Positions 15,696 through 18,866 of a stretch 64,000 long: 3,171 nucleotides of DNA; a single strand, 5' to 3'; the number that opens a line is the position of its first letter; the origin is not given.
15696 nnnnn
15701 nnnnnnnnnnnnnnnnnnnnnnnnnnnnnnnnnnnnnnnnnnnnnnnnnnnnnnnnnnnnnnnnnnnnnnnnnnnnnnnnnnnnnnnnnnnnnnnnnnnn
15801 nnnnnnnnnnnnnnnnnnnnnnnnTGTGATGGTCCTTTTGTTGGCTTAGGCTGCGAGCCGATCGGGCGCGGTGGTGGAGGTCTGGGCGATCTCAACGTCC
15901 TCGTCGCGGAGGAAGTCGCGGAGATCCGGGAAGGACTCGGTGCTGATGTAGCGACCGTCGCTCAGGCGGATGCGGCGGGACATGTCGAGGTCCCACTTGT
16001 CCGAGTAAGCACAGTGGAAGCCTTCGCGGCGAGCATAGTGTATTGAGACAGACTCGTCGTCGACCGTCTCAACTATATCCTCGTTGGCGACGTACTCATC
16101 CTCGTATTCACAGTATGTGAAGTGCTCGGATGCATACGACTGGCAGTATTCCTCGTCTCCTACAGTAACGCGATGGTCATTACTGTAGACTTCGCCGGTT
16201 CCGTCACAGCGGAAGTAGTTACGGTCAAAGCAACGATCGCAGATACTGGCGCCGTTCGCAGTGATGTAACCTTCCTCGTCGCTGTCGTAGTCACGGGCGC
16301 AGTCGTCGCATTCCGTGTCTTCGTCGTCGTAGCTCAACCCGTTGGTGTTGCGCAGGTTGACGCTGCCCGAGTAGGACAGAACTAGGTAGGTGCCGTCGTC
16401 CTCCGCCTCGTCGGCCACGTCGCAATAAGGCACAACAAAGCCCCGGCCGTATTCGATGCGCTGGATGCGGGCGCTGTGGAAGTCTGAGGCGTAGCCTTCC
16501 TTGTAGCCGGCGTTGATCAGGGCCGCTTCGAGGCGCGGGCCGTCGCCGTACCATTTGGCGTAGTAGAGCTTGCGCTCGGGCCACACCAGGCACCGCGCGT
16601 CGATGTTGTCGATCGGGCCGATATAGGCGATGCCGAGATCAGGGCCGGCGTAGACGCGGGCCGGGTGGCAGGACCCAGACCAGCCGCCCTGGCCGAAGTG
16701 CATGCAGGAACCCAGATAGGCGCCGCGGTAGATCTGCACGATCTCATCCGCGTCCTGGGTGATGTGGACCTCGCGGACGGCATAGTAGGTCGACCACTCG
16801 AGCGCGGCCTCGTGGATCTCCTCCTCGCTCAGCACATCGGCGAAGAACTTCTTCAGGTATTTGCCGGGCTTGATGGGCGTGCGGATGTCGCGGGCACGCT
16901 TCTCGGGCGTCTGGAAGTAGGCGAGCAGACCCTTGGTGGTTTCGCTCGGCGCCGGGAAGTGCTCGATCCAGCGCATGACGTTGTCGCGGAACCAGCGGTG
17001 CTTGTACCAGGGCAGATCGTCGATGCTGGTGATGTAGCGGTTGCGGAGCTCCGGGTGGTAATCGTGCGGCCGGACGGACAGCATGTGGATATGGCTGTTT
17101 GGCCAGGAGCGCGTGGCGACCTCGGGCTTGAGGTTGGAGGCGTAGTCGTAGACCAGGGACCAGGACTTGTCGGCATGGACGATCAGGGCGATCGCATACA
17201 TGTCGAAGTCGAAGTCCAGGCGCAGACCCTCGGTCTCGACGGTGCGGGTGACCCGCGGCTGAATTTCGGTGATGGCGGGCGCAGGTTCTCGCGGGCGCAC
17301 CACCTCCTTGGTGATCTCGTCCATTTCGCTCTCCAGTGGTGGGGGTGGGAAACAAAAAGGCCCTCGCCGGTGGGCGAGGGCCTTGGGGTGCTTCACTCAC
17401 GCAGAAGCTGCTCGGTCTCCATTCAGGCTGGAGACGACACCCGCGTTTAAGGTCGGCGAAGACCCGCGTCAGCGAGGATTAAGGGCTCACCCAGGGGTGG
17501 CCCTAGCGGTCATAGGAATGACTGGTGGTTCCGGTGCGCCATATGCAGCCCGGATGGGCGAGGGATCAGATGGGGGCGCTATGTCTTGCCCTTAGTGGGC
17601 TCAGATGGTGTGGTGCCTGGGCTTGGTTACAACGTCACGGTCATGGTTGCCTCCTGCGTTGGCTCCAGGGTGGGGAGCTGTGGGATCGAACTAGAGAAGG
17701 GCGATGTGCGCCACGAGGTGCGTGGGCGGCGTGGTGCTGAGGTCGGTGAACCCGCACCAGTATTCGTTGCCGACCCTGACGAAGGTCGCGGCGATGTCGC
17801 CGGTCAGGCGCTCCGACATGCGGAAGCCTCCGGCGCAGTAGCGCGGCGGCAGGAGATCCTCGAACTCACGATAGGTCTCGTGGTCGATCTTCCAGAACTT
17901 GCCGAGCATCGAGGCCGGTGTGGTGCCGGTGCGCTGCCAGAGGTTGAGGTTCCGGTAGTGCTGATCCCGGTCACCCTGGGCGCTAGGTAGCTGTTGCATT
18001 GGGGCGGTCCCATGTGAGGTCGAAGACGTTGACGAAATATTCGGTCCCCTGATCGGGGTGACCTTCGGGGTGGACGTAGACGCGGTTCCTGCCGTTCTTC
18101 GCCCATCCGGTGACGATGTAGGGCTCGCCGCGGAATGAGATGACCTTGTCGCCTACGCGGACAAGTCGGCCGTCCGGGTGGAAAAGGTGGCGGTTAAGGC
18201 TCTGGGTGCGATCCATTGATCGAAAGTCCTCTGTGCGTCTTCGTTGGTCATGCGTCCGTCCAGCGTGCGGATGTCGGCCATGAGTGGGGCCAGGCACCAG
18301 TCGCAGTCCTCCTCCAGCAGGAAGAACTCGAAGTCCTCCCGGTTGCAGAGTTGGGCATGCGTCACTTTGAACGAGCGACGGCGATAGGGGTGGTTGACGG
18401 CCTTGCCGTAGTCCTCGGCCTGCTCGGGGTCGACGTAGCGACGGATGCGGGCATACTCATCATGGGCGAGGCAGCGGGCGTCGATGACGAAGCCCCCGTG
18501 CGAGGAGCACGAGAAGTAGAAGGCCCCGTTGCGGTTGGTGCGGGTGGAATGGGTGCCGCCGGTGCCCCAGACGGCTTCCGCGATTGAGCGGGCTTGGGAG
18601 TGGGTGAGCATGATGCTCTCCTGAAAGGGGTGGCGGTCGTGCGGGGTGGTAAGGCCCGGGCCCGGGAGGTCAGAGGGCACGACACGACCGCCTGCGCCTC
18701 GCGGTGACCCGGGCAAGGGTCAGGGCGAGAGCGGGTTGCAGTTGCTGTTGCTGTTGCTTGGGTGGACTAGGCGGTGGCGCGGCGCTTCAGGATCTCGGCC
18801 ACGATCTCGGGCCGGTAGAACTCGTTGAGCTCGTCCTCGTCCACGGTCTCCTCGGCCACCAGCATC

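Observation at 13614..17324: Four-gene operon: large Cys-rich protein, M20/M28-like peptidase-like protein, small lipoprotein-like protein and SPFH/band-7 protein, bounded by a strong terminator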

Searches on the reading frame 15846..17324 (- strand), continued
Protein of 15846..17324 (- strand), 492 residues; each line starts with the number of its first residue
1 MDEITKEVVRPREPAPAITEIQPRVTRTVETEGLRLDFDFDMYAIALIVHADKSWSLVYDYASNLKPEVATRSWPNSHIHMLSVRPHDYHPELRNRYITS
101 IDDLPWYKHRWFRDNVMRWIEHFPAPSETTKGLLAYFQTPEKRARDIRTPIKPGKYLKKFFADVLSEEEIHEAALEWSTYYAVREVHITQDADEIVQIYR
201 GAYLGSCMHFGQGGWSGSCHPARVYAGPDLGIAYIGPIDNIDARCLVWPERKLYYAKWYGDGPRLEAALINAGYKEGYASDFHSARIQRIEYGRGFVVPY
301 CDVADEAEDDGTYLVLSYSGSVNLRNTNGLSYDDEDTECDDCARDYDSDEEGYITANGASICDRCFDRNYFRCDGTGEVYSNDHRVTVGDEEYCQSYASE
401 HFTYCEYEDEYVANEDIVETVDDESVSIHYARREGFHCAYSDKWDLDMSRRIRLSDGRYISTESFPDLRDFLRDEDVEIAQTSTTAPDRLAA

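Call 55: search_protein_families(library=pfam, alignment_id=A1, max_evalue=0.05)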
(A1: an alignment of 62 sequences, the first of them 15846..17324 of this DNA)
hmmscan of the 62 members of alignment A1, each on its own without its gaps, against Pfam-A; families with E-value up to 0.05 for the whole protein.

A. member 1, window:15846-17324:- (492 aa): 1 family
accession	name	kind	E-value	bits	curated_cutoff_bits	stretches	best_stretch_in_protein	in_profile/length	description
PF14634.12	zf-RING_5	-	0.0064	16.9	27.9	1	338-370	1-33/43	zinc-RING finger domain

B. families by the number of members that match (of 62 scanned): 8 families
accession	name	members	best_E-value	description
PF24458.1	DUF7573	3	0.012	Domain of unknown function (DUF7573)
PF00412.28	LIM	2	0.0072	LIM domain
PF21616.3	Topo-V_HhH_2_2nd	1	0.0034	Topoisomerase V, second (HhH)2 tandem domain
PF14634.12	zf-RING_5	1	0.0064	zinc-RING finger domain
PF06594.17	HCBP_related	1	0.015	Haemolysin-type calcium binding protein related domain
PF24734.1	DUF7685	1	0.027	Domain of unknown function (DUF7685)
PF23044.1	SH3-C_UBE2O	1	0.033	UBE2O, ubiquitin binding SH3-C domain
PF14192.12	DUF4314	1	0.035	Domain of unknown function (DUF4314)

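Call 58: search_protein_families(library=pfam, proteins=[L092:9103-10140:+, L013:8690-9082:+, L102:669-1733:+, L123:2117-4255:+, L115:10903-11814:-, L035:3044-3715:+, L076:10818-11891:+, L114:3458-5629:-, L110:9607-10866:+, L039:979-2667:+], max_evalue=0.001)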
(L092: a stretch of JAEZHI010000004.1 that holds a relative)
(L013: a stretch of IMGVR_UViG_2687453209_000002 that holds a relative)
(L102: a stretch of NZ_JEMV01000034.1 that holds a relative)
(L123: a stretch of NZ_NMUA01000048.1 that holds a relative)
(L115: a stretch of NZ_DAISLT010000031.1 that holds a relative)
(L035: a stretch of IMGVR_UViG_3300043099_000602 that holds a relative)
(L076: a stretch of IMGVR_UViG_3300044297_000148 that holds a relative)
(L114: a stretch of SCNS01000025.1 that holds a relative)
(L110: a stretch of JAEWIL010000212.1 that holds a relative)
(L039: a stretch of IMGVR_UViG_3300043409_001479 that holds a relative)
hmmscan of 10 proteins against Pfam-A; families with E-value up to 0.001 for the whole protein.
L092:9103-10140:+ (345 aa): 1 family
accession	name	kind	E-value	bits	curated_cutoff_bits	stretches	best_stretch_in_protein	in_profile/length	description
PF00589.27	Phage_integrase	-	3.5e-20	72.9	27.1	1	167-323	2-168/172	Phage integrase family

L013:8690-9082:+ (130 aa): 1 family
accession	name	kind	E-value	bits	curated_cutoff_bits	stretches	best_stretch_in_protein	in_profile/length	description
PF12802.13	MarR_2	-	1.1e-06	29.2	27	1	31-68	6-44/61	MarR family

L102:669-1733:+ (354 aa): 3 families
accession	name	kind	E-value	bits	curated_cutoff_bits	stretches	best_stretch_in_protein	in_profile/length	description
PF23639.1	DUF7146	-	1.6e-25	89.9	27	1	157-255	6-105/105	Domain of unknown function (DUF7146)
PF13362.12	Toprim_3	-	2.5e-13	50.7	27.2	1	262-349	2-91/95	Toprim domain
PF13155.12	Toprim_2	-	7e-05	23.6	22.1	1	266-347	4-88/88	Toprim-like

L123:2117-4255:+ (712 aa): 2 families
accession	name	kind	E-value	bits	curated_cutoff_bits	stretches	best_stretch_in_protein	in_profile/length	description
PF17762.8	HTH_ParB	-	4.2e-07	30.5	22.6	1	142-222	3-83/102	ParB HTH domain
PF02195.25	ParB_N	-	5.4e-05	23.6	26.3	1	41-105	6-68/95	ParB N-terminal domain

L115:10903-11814:- (303 aa): 1 family
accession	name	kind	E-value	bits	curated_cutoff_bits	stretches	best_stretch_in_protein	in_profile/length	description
PF05443.17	ROS_MUCR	-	4.4e-38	130.5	25.4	1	9-129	2-123/123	ROS/MUCR transcriptional regulator protein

L035:3044-3715:+ (223 aa): 1 family
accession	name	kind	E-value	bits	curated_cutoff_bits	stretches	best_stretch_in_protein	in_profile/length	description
PF20901.3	Sf6_terminase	-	3.6e-24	85.3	27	1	71-173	1-104/106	Bacteriophage Sf6, terminase small subunit-like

L076:10818-11891:+ (357 aa): 0 families

L114:3458-5629:- (723 aa): 0 families

L110:9607-10866:+ (419 aa): 1 family
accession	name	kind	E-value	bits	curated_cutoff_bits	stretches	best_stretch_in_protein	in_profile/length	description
PF10686.14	YAcAr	-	1.9e-28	98.5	28.2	1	301-366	1-65/66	YspA, cpYpsA-related SLOG family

L039:979-2667:+ (562 aa): 2 families
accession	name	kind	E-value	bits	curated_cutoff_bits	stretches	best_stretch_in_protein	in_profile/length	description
PF22530.2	Terminase-T7_RNaseH-like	-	4.2e-35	120.7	27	1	344-451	1-108/108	Terminase Bacteriophage T7, Ribonuclease H-like domain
PF03237.21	Terminase_6N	-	1.5e-05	25.2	22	1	35-154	6-120/215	Terminase large subunit, T4likevirus-type, N-terminal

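Call 65: find_encoding_contigs(protein=P0002, flank=6000, max_places=3)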
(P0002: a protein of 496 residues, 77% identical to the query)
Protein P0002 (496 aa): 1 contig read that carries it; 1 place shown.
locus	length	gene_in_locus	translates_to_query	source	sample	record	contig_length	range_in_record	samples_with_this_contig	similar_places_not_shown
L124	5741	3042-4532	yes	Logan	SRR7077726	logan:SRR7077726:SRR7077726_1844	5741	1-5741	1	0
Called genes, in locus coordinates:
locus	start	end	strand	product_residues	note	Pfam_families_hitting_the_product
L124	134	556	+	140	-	-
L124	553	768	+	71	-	-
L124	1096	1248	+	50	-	-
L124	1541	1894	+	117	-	-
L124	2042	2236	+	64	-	-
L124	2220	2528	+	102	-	-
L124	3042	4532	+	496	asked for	-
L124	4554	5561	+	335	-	-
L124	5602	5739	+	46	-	?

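Call 66: find_encoding_contigs(protein=P0003, flank=6000, max_places=3)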
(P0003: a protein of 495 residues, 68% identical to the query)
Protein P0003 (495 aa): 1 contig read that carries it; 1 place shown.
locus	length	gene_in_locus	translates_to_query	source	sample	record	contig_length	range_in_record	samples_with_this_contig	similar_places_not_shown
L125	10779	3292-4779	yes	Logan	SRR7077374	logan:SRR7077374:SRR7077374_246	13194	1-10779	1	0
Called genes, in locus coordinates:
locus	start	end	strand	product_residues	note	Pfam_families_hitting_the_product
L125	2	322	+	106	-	?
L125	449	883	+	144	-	-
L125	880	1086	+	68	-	-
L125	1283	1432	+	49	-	-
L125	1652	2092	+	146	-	-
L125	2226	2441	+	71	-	-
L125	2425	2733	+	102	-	PF07215:DUF1419 (weak)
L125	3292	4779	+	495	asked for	-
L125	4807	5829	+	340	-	-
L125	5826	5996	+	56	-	-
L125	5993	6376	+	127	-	PF25682:Phage_VG64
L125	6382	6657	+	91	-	-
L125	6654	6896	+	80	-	-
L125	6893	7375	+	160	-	-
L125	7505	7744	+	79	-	-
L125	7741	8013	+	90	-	-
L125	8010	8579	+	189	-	-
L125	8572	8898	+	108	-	-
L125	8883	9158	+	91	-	-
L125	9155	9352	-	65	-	-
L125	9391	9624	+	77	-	-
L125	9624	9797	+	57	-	-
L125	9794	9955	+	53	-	-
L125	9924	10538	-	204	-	PF01068:DNA_ligase_A_M, PF09414:RNA_ligase (weak)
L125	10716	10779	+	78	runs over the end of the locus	-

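Call 103: search_protein_representatives(alignment_id=A1)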
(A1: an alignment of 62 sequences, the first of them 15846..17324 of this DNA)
Query: 62 sequences, 528 profile positions. Proteins with E-value up to 0.001 (for the whole library): 4721; up to 1e-10: 3765; up to 1e-30: 2305. The best 150 are listed.
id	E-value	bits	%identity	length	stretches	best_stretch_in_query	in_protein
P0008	1.1e-186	638.6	-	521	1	2-502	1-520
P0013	5.8e-177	606.5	-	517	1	2-503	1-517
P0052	2.0e-174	598.2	-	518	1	13-503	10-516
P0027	3.6e-174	597.3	-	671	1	17-496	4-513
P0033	8.4e-172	589.5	-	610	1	13-496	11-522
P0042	7.4e-171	586.4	-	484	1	2-469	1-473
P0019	1.5e-167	575.4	-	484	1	34-480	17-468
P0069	5.1e-162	557.2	-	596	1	36-497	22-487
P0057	1.2e-161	556.0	-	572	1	2-500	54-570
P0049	2.5e-160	551.6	-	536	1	22-496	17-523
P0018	2.2e-159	548.5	-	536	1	30-503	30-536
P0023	5.0e-159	547.3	-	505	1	22-494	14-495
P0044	1.8e-157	542.2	-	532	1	12-494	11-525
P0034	1.4e-156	539.3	-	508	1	34-502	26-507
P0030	2.2e-156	538.6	-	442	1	77-501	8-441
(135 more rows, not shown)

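Call 110: search_dna_similar(query=window:15846-17324:-, collection=plasmids, mode=protein, max_rows=25)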
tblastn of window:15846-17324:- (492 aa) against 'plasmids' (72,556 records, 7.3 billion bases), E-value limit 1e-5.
Records with a match: 10; places in all: 12; records where one place covers at least 80% of the query: 0.
Best place of each record, by identity: <60% 10.
By first word of the organism name: Bradyrhizobium 7; Sphingopyxis 1; Methylobacterium 1; Shinella 1.
By predicted mobility (MOB-suite, as given by PLSDB): mobilizable 7; non-mobilizable 2; conjugative 1.
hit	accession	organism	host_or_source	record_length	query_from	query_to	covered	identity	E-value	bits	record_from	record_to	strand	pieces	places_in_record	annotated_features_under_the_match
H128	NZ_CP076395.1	Sphingopyxis indica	Single cell,HCH dumpsite soil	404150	105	382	57%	38.6%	6e-36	149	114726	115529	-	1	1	hypothetical protein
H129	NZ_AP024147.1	Methylobacterium indicum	-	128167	131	465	68%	29.2%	1e-19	100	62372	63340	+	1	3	hypothetical protein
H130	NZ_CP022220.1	Bradyrhizobium guangxiense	peanut,cell culture,roots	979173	111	326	44%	31.4%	1e-16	91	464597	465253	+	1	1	hypothetical protein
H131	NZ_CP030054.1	Bradyrhizobium guangzhouense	Arachis hypogaea,Microbe,nodule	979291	111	326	44%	31.4%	1e-16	91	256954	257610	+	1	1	hypothetical protein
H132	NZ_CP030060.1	Bradyrhizobium sp. CCBAU 53351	Arachis hypogaea,Microbe,nodule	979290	111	326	44%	31.4%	1e-16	91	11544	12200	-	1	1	hypothetical protein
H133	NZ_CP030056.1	Bradyrhizobium sp. CCBAU 53340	Arachis hypogaea,Microbe,nodule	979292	111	326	44%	31.4%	1e-16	91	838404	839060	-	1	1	hypothetical protein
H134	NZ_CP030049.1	Bradyrhizobium sp. CCBAU 53338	Arachis hypogaea,Microbe,nodule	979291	111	326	44%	31.4%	1e-16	91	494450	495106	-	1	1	hypothetical protein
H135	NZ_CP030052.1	Bradyrhizobium guangdongense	peanut,cell culture,roots of peanut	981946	111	326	44%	31.4%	1e-16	91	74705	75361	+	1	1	hypothetical protein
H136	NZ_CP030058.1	Bradyrhizobium guangdongense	Arachis hypogaea,Microbe,nodule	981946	111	326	44%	31.4%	1e-16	91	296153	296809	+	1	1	hypothetical protein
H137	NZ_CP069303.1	Shinella sp. PSBB067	monoisolate,Minnesota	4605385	297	472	36%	29.3%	8e-16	88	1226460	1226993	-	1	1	none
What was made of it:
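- Only 10 PLSDB plasmids carry A (call 110), so the link to conjugative elements is minor.
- Tried and rejected: Only 10 PLSDB plasmids carry A (call 110).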

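Call 118: search_protein_families(library=pfam, alignment_id=A7, max_evalue=0.0001)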
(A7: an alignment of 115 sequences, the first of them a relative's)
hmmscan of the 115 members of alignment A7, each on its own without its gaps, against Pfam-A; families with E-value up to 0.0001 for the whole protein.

A. member 1, L013:9063-10091:+ (342 aa): 1 family
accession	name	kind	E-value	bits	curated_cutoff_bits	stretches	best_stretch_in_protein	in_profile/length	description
PF00589.27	Phage_integrase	-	2.2e-17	63.8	27.1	1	166-328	2-169/172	Phage integrase family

B. families by the number of members that match (of 115 scanned): 31 families (the first 25 are shown)
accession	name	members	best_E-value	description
PF06067.16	DUF932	2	1.3e-43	Domain of unknown function (DUF932)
PF00589.27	Phage_integrase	2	5.5e-23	Phage integrase family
PF04002.20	RadC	1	3.4e-36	RadC-like JAB domain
PF22530.2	Terminase-T7_RNaseH-like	1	2.1e-35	Terminase Bacteriophage T7, Ribonuclease H-like domain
PF07275.16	ArdA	1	7.1e-33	Antirestriction protein (ArdA)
PF10686.14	YAcAr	1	1.9e-28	YspA, cpYpsA-related SLOG family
PF18836.7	B_solenoid_ydck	1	5.4e-26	YdcK Beta solenoid repeat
PF22022.2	Phage_int_M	1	4.1e-24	Phage integrase central domain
PF23639.1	DUF7146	1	5.6e-24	Domain of unknown function (DUF7146)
PF10765.14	Phage_P22_NinX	1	5.1e-21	Bacteriophage P22, NinX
PF07015.17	VirC1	1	2.4e-16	VirC1 protein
PF13356.12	Arm-DNA-bind_3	1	1.2e-14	Arm DNA-binding domain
PF20901.3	Sf6_terminase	1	1.3e-14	Bacteriophage Sf6, terminase small subunit-like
PF24240.1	DUF7448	1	4e-14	Domain of unknown function (DUF7448)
PF13362.12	Toprim_3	1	4.1e-14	Toprim domain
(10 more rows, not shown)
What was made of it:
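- DUF932 and RadC-JAB genes recur among the pooled neighbours of all loci (call 118).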

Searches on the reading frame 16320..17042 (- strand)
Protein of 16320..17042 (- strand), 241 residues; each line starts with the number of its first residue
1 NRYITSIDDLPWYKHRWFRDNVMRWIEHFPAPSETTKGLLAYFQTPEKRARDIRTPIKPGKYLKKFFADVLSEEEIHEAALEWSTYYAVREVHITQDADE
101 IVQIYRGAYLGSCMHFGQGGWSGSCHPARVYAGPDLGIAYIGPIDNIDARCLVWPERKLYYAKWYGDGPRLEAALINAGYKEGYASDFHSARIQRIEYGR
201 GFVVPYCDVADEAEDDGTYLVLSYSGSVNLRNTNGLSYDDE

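Call 97: predict_structure(alignment_id=A5)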
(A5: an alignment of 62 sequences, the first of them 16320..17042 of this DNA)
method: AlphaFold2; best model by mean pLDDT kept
length: 241 residues; sequences in the alignment: 62
mean_pLDDT: 94.5   pTM: 0.83
mean pLDDT of the five models: 94.5, 94.3, 94.1, 93.5, 91.9
residues with pLDDT >= 90: 220; 70-90: 15; 50-70: 6; < 50: 0
segments of 3 or more residues with pLDDT < 50: none
pLDDT, mean of each block of 10 residues (from residue 1): 73 95 93 94 95 97 98 97 92 98 96 89 96 96 96 98 95 96 98 98 96 98 97 91 63
secondary structure, 60 per line:
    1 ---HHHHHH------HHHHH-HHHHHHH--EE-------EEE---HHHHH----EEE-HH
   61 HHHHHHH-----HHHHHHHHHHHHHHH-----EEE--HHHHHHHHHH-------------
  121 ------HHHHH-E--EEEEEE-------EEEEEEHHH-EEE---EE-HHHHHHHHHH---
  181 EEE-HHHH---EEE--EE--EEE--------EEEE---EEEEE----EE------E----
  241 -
elements in order: H4-9 H16-20 H22-28 E40-42 H46-50 E55-57 H59-67 H73-87 E93-95 H98-107 H127-131 E136-141 E149-154 E159-161 H168-177 E181-183 H185-188 E192-194 E201-203 E212-215 E219-223

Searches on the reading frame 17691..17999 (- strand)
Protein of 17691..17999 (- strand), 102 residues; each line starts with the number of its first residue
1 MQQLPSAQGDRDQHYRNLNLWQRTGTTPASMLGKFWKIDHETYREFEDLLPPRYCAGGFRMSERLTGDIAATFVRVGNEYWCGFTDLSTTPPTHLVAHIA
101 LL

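Call 33: search_protein_families(library=pfam, proteins=[window:17691-17999:-], max_evalue=0.01)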
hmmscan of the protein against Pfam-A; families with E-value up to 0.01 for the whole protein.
window:17691-17999:- (102 aa): 1 family
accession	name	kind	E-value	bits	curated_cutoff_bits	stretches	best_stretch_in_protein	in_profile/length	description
PF07215.16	DUF1419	-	6.9e-05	23.4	23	1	26-88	37-104/112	Protein of unknown function (DUF1419)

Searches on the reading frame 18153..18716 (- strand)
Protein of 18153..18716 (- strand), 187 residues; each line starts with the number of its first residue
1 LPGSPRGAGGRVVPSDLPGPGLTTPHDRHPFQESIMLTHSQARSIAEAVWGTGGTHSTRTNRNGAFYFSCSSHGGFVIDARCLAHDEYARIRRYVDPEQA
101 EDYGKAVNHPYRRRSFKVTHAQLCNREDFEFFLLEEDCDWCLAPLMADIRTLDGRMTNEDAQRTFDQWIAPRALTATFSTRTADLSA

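Call 33: search_protein_families(library=pfam, proteins=[window:18153-18716:-], max_evalue=0.01)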
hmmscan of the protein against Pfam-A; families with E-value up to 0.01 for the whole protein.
window:18153-18716:- (187 aa): 1 family
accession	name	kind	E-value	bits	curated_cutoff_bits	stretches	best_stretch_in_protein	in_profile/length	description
PF22653.1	DUF7007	-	0.00028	21.8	27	0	47-81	5-37/116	Domain of unknown function (DUF7007)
